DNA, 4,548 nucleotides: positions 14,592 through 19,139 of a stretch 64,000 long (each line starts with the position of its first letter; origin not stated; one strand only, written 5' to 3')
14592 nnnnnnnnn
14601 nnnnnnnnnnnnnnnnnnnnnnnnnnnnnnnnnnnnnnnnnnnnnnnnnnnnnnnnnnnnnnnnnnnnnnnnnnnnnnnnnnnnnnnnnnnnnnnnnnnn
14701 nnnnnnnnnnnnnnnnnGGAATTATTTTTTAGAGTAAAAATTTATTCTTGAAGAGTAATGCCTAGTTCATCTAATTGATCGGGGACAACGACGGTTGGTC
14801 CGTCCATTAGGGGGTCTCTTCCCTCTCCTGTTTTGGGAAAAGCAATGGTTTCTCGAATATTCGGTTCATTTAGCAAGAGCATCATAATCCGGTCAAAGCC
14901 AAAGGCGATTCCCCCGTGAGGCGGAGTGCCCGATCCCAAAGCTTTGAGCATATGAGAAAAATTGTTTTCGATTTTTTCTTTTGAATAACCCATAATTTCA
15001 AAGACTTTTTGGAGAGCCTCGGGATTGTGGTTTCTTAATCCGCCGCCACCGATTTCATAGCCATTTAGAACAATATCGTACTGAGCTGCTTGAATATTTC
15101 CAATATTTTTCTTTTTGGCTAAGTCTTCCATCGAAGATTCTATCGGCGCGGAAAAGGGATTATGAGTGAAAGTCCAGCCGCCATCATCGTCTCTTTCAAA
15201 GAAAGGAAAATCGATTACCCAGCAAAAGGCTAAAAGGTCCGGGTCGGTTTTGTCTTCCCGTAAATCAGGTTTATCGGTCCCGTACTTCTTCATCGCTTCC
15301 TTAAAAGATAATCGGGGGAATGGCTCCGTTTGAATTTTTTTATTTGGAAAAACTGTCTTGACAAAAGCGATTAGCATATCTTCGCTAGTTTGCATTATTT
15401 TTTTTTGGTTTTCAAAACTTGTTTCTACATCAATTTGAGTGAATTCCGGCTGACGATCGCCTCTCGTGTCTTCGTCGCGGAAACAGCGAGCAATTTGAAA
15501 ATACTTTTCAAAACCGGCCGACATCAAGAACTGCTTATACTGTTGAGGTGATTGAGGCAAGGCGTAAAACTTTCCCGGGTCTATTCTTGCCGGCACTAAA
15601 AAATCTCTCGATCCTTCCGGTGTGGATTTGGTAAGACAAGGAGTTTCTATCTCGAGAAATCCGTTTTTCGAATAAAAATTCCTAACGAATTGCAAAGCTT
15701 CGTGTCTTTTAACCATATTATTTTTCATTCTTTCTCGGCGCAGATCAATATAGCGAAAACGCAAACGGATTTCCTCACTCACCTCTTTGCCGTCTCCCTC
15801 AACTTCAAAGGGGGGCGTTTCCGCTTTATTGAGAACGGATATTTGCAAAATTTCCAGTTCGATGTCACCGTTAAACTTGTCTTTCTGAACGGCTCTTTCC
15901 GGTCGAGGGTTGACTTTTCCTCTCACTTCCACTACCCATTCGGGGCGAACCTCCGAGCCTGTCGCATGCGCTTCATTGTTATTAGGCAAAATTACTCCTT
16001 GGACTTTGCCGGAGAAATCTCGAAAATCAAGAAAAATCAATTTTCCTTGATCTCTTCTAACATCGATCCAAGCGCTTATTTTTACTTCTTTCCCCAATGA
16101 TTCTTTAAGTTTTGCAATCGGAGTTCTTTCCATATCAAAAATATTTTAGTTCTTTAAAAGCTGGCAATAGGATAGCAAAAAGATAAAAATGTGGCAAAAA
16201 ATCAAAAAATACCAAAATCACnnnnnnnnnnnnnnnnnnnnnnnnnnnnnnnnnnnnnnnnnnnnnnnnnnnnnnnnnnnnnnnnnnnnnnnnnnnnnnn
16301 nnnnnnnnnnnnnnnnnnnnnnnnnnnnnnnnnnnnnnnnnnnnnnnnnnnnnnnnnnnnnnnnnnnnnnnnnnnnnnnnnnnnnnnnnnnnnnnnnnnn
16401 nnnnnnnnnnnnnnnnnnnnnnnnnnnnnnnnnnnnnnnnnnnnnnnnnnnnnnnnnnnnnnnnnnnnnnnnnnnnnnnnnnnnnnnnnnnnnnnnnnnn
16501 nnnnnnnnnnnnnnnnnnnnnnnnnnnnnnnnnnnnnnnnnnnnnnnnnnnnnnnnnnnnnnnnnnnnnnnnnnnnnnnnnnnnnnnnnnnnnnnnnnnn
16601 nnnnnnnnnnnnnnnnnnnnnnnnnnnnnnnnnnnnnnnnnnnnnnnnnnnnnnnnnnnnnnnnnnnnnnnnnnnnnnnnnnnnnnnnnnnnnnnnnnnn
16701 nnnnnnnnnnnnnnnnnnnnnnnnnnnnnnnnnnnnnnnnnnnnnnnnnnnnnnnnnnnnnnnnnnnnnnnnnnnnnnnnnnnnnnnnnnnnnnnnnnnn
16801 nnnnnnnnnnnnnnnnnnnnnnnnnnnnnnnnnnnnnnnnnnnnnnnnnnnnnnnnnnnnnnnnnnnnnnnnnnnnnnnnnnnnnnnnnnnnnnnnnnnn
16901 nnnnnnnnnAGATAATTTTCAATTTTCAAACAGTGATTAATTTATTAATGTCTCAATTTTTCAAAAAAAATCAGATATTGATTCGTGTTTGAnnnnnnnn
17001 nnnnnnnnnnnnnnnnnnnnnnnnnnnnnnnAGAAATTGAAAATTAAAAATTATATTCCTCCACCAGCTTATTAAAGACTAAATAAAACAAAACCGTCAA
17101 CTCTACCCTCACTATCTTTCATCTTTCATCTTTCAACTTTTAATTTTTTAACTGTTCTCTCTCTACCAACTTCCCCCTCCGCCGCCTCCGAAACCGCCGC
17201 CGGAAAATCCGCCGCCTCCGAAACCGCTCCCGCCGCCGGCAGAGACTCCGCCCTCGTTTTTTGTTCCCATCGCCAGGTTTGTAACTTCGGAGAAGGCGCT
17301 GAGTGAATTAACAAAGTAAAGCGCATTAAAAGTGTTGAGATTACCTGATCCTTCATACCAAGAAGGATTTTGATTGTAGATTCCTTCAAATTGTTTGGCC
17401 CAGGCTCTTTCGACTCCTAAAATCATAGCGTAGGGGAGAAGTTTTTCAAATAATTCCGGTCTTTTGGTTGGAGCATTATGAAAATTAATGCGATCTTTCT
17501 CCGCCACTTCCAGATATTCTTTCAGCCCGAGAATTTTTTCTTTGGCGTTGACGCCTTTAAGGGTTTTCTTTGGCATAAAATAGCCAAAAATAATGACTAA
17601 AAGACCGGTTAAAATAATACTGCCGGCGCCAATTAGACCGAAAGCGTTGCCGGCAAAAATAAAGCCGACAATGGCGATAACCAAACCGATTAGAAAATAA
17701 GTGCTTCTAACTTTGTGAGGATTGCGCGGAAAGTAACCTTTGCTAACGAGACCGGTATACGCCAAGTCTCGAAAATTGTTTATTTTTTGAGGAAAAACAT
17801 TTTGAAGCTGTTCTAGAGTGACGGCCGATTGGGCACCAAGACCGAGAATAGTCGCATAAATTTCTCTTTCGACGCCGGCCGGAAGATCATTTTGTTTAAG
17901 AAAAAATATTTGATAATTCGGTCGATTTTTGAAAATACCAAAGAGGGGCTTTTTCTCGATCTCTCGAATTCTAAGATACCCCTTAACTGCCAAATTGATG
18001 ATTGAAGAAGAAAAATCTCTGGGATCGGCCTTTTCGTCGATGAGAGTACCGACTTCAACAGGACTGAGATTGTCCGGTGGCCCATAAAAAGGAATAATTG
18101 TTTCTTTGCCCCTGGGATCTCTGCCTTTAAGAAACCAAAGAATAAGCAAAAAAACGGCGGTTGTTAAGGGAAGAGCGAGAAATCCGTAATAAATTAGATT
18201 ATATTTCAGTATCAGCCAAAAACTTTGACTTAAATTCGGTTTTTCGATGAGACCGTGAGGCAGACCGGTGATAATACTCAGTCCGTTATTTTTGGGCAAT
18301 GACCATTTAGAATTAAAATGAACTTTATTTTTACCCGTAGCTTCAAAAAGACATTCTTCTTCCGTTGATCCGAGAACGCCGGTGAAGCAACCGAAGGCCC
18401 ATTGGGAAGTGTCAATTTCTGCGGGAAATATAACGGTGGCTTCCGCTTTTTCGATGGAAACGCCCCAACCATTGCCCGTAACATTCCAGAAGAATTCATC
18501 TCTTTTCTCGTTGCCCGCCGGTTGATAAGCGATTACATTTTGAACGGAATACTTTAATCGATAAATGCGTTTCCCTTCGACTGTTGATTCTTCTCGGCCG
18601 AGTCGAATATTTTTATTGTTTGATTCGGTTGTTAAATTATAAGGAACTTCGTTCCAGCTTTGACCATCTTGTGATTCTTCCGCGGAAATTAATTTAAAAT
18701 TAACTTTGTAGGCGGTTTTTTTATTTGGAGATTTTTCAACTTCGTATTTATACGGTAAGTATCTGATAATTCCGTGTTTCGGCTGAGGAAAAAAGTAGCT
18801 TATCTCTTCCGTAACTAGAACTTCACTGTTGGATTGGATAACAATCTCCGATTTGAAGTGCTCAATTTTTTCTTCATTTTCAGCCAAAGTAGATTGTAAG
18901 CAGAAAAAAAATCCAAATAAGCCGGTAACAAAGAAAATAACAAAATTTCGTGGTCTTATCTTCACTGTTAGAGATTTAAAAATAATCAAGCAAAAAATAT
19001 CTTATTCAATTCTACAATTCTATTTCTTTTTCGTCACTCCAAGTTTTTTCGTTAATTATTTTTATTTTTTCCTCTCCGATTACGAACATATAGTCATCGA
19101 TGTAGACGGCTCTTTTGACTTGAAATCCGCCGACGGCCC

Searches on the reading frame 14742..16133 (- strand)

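Call 8: search_protein_families(library=pfam, proteins=[window:14742-16133:-], max_evalue=0.001)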
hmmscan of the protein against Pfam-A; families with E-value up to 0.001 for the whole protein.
window:14742-16133:- (463 aa): 3 families
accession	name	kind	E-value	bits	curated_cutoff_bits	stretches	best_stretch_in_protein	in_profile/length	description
PF00152.25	tRNA-synt_2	-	8e-112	373.7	25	1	119-435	1-307/308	tRNA synthetases class II (D, K and N)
PF01336.31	tRNA_anti-codon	-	7.2e-13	48.7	27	1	17-101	1-75/75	OB-fold nucleic acid binding domain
PF01409.25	tRNA-synt_2d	-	0.0005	20.1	19.8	0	209-269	103-162/246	tRNA synthetases class II core domain (F)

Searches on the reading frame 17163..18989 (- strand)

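Call 8: search_protein_families(library=pfam, proteins=[window:17163-18989:-], max_evalue=0.001)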
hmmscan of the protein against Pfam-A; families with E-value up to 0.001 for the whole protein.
window:17163-18989:- (608 aa): 2 families
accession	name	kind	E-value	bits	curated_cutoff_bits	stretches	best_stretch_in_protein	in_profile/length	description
PF20990.2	DUF2207_C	-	1.1e-39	137.1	33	1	301-534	3-247/247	Predicted membrane protein (DUF2207) C-terminal domain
PF09972.14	DUF2207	-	1.7e-20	74.4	24.4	1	41-200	1-137/172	Predicted membrane protein (DUF2207) N-terminal domain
